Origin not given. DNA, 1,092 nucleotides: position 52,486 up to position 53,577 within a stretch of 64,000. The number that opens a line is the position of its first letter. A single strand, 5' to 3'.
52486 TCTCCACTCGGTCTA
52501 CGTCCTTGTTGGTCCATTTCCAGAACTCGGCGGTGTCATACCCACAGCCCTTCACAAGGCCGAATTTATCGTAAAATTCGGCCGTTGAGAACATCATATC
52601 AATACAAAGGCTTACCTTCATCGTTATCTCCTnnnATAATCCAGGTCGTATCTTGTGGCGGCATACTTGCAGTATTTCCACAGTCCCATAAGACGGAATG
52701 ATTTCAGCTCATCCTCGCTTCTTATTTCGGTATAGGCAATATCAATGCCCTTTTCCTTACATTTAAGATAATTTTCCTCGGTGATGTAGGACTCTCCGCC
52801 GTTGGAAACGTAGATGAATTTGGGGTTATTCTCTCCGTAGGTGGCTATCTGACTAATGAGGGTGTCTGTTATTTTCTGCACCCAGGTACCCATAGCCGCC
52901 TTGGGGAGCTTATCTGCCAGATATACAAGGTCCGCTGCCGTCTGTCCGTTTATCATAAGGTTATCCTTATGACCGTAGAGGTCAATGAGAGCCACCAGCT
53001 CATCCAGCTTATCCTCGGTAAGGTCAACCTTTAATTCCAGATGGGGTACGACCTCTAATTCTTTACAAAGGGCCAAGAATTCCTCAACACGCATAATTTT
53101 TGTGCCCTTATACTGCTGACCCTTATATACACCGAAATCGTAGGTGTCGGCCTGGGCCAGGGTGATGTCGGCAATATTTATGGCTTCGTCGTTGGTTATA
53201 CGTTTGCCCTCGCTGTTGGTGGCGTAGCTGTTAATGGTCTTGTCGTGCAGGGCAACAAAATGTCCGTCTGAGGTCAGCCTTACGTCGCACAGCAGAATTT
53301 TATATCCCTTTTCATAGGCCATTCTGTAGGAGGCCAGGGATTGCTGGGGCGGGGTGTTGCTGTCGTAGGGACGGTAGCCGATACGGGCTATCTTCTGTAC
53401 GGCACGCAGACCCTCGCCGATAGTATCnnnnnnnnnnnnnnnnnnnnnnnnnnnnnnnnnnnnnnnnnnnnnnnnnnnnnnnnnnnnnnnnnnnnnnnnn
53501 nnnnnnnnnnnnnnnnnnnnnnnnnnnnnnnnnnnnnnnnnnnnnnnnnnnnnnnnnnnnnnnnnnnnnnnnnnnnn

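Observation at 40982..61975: Four different phosphoesterase folds inside a glycan-utilisation locus: phosphodiester-containing glycopolymer as substrate?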

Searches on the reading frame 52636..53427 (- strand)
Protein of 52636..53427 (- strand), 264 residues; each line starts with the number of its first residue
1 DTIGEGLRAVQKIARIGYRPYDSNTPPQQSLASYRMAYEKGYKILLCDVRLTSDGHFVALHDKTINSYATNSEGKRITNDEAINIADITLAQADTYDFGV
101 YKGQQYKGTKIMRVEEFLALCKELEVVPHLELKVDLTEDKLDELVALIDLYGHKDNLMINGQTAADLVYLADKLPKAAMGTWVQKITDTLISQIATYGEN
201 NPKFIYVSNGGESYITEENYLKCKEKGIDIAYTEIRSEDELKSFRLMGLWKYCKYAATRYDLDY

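Call 54: search_protein_representatives(protein=window:52636-53427:-)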
Query: 264 residues. Proteins with E-value up to 0.001 (for the whole library): 4058; up to 1e-10: 1680; up to 1e-30: 59. The best 150 are listed.
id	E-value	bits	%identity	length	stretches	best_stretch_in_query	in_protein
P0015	3.6e-123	426.4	75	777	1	8-262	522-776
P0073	1.8e-109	381.5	66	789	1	6-262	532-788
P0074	2.8e-86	305.5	61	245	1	21-260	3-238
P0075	3.0e-79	282.4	52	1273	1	6-259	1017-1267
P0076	4.6e-53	196.7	47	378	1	10-257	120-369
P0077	1.4e-51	191.7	46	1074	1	8-257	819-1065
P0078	2.5e-50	187.7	45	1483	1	8-257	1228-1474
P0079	9.4e-49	182.5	41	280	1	10-261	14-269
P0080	1.6e-44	168.7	37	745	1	7-261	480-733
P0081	1.9e-44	168.4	44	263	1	11-257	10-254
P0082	7.6e-44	166.5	39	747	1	11-260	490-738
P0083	6.6e-41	156.8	38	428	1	11-262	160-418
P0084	4.3e-40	154.1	38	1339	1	10-260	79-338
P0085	1.1e-39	152.9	38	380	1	9-260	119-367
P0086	1.3e-39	152.6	38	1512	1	12-257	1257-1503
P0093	2.2e-37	145.3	35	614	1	9-255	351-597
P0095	1.4e-36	142.7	36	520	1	5-256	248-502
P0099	5.2e-36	140.8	38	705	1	7-248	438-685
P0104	1.4e-34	136.1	38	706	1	10-245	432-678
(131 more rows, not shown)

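Call 57: search_dna_similar(query=window:52636-53427:-, collection=phages, mode=protein, max_rows=30, max_evalue=0.00001)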
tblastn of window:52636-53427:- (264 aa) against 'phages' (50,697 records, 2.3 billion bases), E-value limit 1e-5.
Records with a match: 29; places in all: 29; records where one place covers at least 80% of the query: 2.
Best place of each record, by identity: <60% 29.
By first word of the organism name: Lactobacillus 18; Staphylococcus 3; Lactococcus 3; Weissella 3; Erwinia 1; Bacteriophage 1.
By host as written in the record: Lactobacillus delbrueckii 6; Lactobacillus plantarum 5; - 4; Lactobacillus delbrueckii subsp. bulgaricus 2; Staphylococcus aureus 2; Lactobacillus delbrueckii subsp. lactis strain LL78 2; Lactobacillus delbrueckii ATCC 11842 2; Weissella confusa DO29 2; and 4 more.
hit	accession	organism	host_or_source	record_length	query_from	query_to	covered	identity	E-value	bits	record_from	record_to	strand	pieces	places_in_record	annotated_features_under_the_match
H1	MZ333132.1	Erwinia phage Snitter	Erwinia sp.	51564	7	251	93%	26.3%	1e-7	59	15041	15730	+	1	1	putative tail protein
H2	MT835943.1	Bacteriophage sp.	human fecal samples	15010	7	220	81%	26.5%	1e-11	70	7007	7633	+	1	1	record has no annotation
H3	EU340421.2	Lactobacillus phage c5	Lactobacillus delbrueckii subsp. ...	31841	13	193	69%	30.9%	5e-19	92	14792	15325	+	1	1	putative glycerophosphoryl diester phosphodiesterase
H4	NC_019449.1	Lactobacillus phage c5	Lactobacillus delbrueckii subsp. ...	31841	13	193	69%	30.9%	5e-19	92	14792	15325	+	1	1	phosphodiesterase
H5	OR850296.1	Staphylococcus phage SA 1298 Kay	Staphylococcus aureus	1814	27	208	69%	30.3%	2e-11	69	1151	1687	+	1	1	record has no annotation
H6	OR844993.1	Staphylococcus phage SA 1306 Kay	Staphylococcus aureus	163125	27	208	69%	30.3%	2e-11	69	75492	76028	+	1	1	record has no annotation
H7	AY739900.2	Lactobacillus phage LL-Ku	Lactobacillus delbrueckii subsp. lactis ...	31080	13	192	68%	30.6%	5e-18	89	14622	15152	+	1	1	glycerophosphoryl diesterphosphodiesterase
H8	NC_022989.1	Lactobacillus phage LL-Ku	Lactobacillus delbrueckii subsp. lactis ...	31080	13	192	68%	30.6%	5e-18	89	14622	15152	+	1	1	phosphodiesterase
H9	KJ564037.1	Lactobacillus phage Ld17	Lactobacillus delbrueckii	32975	13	192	68%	30.6%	2e-17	87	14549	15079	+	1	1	glycerophosphoryl diesterphosphodiesterase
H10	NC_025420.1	Lactobacillus phage Ld17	Lactobacillus delbrueckii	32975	13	192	68%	30.6%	2e-17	87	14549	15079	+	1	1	phosphodiesterase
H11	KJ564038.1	Lactobacillus phage Ld3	Lactobacillus delbrueckii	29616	13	192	68%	30.6%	3e-17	87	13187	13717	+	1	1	putative glycerophosphoryl diester phosphodiesterase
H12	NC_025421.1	Lactobacillus phage Ld3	Lactobacillus delbrueckii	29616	13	192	68%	30.6%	3e-17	87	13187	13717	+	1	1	phosphodiesterase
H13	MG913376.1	Lactobacillus phage PMBT4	Lactobacillus delbrueckii subsp. ...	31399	13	192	68%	30.6%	3e-17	87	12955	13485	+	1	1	glycerophosphoryl diester phosphodiesterase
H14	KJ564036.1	Lactobacillus phage Ld25A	Lactobacillus delbrueckii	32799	13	193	69%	30.4%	5e-18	89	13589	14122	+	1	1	glycerophosphoryl diesterphosphodiesterase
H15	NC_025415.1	Lactobacillus phage Ld25A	Lactobacillus delbrueckii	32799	13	193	69%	30.4%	5e-18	89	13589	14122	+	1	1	phosphodiesterase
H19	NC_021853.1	Lactococcus phage 340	-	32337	10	152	54%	36.8%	5e-19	92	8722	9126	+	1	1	neck passage structure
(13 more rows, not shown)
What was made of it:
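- tblastn hits fall in Lactobacillus, Lactococcus, Weissella and Staphylococcus phage tail or virion proteins (call 57).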

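Call 58: search_protein_families(library=phrogs, proteins=[window:52636-53427:-, P0093, P0095, P0099, P0104], max_evalue=0.001)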
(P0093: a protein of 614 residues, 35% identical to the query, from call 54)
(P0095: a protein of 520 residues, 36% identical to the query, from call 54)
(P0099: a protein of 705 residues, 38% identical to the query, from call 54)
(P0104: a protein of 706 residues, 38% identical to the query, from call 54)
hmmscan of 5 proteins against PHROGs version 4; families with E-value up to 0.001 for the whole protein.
window:52636-53427:- (264 aa): 4 families
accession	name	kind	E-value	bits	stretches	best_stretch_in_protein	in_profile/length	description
phrog_13515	-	other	3.9e-22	79.1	1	13-194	376-554/878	phosphodiesterase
phrog_16048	-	head and packaging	2.7e-21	76.4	1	27-159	635-766/880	virion structural protein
phrog_16641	-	tail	6e-09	35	1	11-147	850-977/1296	tail fiber protein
phrog_19279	-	other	8.6e-05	22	1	27-193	456-615/794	phosphodiesterase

P0093 (614 aa): 11 families
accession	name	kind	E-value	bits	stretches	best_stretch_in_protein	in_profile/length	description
phrog_16048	-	head and packaging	1e-19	71.1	1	330-499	603-768/880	virion structural protein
phrog_892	-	tail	1.3e-17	64.7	1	14-75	336-397/782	tail fiber protein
phrog_13515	-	other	4.5e-17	62.4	1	337-444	361-464/878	phosphodiesterase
phrog_28766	-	tail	5e-12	45.9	1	7-131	150-280/472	tail fiber protein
phrog_21412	-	tail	5.6e-08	32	1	19-132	197-312/1452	tail fiber protein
phrog_13518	-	unknown function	8.7e-08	31.6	1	21-75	350-404/1230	-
phrog_16641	-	tail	3.7e-07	29.1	1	246-588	746-1074/1296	tail fiber protein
phrog_26466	-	unknown function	2.8e-05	22.3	1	12-75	1813-1876/2337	-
phrog_2012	-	tail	6.5e-05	23.9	1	24-75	138-190/212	minor tail protein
phrog_35419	-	tail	8e-05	23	1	14-59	247-292/414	tail fiber protein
phrog_29288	-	unknown function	0.00013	20.5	0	6-50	1131-1173/1558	-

P0095 (520 aa): 4 families
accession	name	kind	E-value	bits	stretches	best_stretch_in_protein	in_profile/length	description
phrog_13515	-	other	1.2e-32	113.9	1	238-457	360-576/878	phosphodiesterase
phrog_16048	-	head and packaging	1.2e-25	90.8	1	270-417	635-782/880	virion structural protein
phrog_16641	-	tail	3.6e-12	45.7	1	267-439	862-1031/1296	tail fiber protein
phrog_2012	-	tail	4.5e-06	27.7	1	1-83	1-85/212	minor tail protein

P0099 (705 aa): 4 families
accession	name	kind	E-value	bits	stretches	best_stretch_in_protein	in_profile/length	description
phrog_13515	-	other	1.5e-20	73.9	1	441-594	376-523/878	phosphodiesterase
phrog_16048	-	head and packaging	2.2e-20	73.3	1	457-588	634-763/880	virion structural protein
phrog_36068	-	unknown function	1.8e-17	63.4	1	5-102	4-101/1258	-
phrog_16641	-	tail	7.6e-09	34.7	1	456-601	863-1003/1296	tail fiber protein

P0104 (706 aa): 4 families
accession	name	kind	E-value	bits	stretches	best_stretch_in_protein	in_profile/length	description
phrog_13515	-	other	4.9e-19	68.8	1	448-554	388-494/878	phosphodiesterase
phrog_16048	-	head and packaging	1.5e-18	67.3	1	449-643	635-822/880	virion structural protein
phrog_16641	-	tail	1e-07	30.9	1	446-614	862-1022/1296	tail fiber protein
phrog_2012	-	tail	2.4e-06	28.6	1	1-45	1-44/212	minor tail protein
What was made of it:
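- The GDPD-like clade's relatives are phage tail fibres of Gram-positive hosts (calls 57, 58).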

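Call 64: get_annotated_region(hit=H9, flank=2500)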
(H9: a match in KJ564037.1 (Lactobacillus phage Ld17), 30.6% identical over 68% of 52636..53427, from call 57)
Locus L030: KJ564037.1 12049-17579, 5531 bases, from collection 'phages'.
description: Lactobacillus phage Ld17, complete genome.
organism: Lactobacillus phage Ld17 (NCBI taxid 1500733)
taxonomy: Viruses; Duplodnaviria; Heunggongvirae; Uroviricota; Caudoviricetes; Cequinquevirus; Cequinquevirus Ld17
host: Lactobacillus delbrueckii; source: -; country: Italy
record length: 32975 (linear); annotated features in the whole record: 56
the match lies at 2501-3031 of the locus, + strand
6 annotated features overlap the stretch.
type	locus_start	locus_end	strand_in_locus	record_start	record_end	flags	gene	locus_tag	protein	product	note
CDS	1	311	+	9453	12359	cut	-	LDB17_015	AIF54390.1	putative tape measure protein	-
CDS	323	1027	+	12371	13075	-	-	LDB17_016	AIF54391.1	putative tail component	-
CDS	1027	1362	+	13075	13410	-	-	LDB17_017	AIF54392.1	hypothetical protein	-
CDS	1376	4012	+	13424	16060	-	-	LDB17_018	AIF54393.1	glycerophosphoryl diesterphosphodiesterase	-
CDS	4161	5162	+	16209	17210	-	-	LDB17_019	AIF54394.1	collagen repeats protein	Gp19 Collagen Repeats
CDS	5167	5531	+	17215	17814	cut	-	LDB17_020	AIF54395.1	putative adsorption protein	Gp20 Putative Adsorption Protein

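Call 65: get_annotated_region(hit=H19, flank=1500)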
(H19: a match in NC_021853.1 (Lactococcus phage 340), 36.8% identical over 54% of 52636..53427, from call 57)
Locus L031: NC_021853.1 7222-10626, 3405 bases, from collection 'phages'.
description: Lactococcus phage 340, complete genome.
organism: Lactococcus phage 340 (NCBI taxid 1262533)
taxonomy: Viruses; Duplodnaviria; Heunggongvirae; Uroviricota; Caudoviricetes; Skunavirus; Skunavirus sv340
host: -; source: -; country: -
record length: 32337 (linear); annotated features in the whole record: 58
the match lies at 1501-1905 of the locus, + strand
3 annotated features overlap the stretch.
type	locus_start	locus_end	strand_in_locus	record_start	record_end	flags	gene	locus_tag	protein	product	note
CDS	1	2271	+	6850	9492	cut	-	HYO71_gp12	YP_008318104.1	neck passage structure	-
CDS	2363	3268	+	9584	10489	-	-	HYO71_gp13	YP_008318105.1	major tail protein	-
CDS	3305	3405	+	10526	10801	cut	-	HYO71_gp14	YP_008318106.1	virion structural protein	-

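Call 99: search_protein_families(library=pfam, alignment_id=A9, max_evalue=0.001)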
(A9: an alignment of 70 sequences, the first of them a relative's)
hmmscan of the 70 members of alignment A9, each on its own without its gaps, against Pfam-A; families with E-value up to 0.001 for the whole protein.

A. member 1, P0073 (789 aa): 2 families
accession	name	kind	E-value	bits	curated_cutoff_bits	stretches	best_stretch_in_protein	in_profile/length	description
PF03009.23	GDPD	-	2.7e-13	51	23.6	1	553-702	9-160/244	Glycerophosphoryl diester phosphodiesterase family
PF00404.24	Dockerin_1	-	4.6e-05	24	22.9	1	469-519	2-56/57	Dockerin type I domain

B. families by the number of members that match (of 70 scanned): 15 families
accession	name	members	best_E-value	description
PF03009.23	GDPD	70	4.3e-34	Glycerophosphoryl diester phosphodiesterase family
PF13472.12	Lipase_GDSL_2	3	3.3e-07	GDSL-like Lipase/Acylhydrolase family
PF02368.24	Big_2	2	3.1e-41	Bacterial Ig-like domain (group 2)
PF17996.7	CE2_N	2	1e-07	Carbohydrate esterase 2 N-terminal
PF02839.19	CBM_5_12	2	6.4e-06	Carbohydrate-binding module family 5/12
PF10651.15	BppU_N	1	3e-20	BppU N-terminal domain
PF20578.4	aBig_2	1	6.8e-16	Atrophied bacterial Ig domain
PF00094.30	VWD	1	8.2e-14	von Willebrand factor type D domain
PF21159.3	FlgK_2nd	1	4.1e-07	Flagellar hook-associated protein 1, D3 domain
PF00041.27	fn3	1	1.1e-06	Fibronectin type III domain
PF07523.18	Big_3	1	1.6e-06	Bacterial Ig-like domain (group 3)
PF00404.24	Dockerin_1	1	4.6e-05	Dockerin type I domain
PF21308.3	C3_CUB2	1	7.5e-05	Complement component 3, CUB domain, second segment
PF01391.23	Collagen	1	0.00015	Collagen triple helix repeat (20 copies)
PF24423.1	OVT1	1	0.00082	Major antigen, helical domain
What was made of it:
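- On Type I dockerin: Relative P0073 passes PF00404 (call 99).
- Checked: Its 66%-identical relative P0073 does (PF00404, 24.0 against 22.9, call 99).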

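Call 100: search_protein_families(library=phrogs, alignment_id=A9, max_evalue=0.00001)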
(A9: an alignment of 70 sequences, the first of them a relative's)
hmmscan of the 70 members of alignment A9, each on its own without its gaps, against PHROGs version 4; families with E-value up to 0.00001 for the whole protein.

A. member 1, P0073 (789 aa): 3 families
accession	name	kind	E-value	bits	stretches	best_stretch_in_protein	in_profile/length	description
phrog_13515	-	other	1.8e-24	86.8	1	544-718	381-552/878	phosphodiesterase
phrog_16048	-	head and packaging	6.7e-15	55.2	1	552-686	634-767/880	virion structural protein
phrog_16641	-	tail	6.8e-09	34.8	1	541-698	854-1005/1296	tail fiber protein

B. families by the number of members that match (of 70 scanned): 45 families (the first 25 are shown)
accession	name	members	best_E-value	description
phrog_13515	-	65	4.6e-43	phosphodiesterase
phrog_16048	-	61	9.1e-39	virion structural protein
phrog_16641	-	40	8.4e-26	tail fiber protein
phrog_19279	-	6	8.4e-14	phosphodiesterase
phrog_17803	-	5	5.7e-09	phosphodiesterase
phrog_26878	-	3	5.8e-19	virion structural protein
phrog_5073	-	3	5.2e-15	tail fiber protein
phrog_215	-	2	6.2e-48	structural protein with Ig domain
phrog_36068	-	2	1.8e-17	-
phrog_16313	-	2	9.2e-15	virion structural protein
phrog_11541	-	2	3.8e-14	-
phrog_16164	-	2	7.2e-13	-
phrog_16573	-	2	9.2e-12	-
phrog_31398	-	2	7.3e-07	-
phrog_2012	-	2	2.4e-06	minor tail protein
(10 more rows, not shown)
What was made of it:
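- Closest known: GDPD domains of phage tail, baseplate and neck proteins. Same: The window domain's nearest non-orthologous relatives sit at the C-terminus of a long targeting scaffold, and their hosts are teichoic-acid-bearing Gram-positives (calls 57, 58, 100).
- PHROG matches are to phosphodiesterase, virion-structural and tail-fibre families (calls 58, 100).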
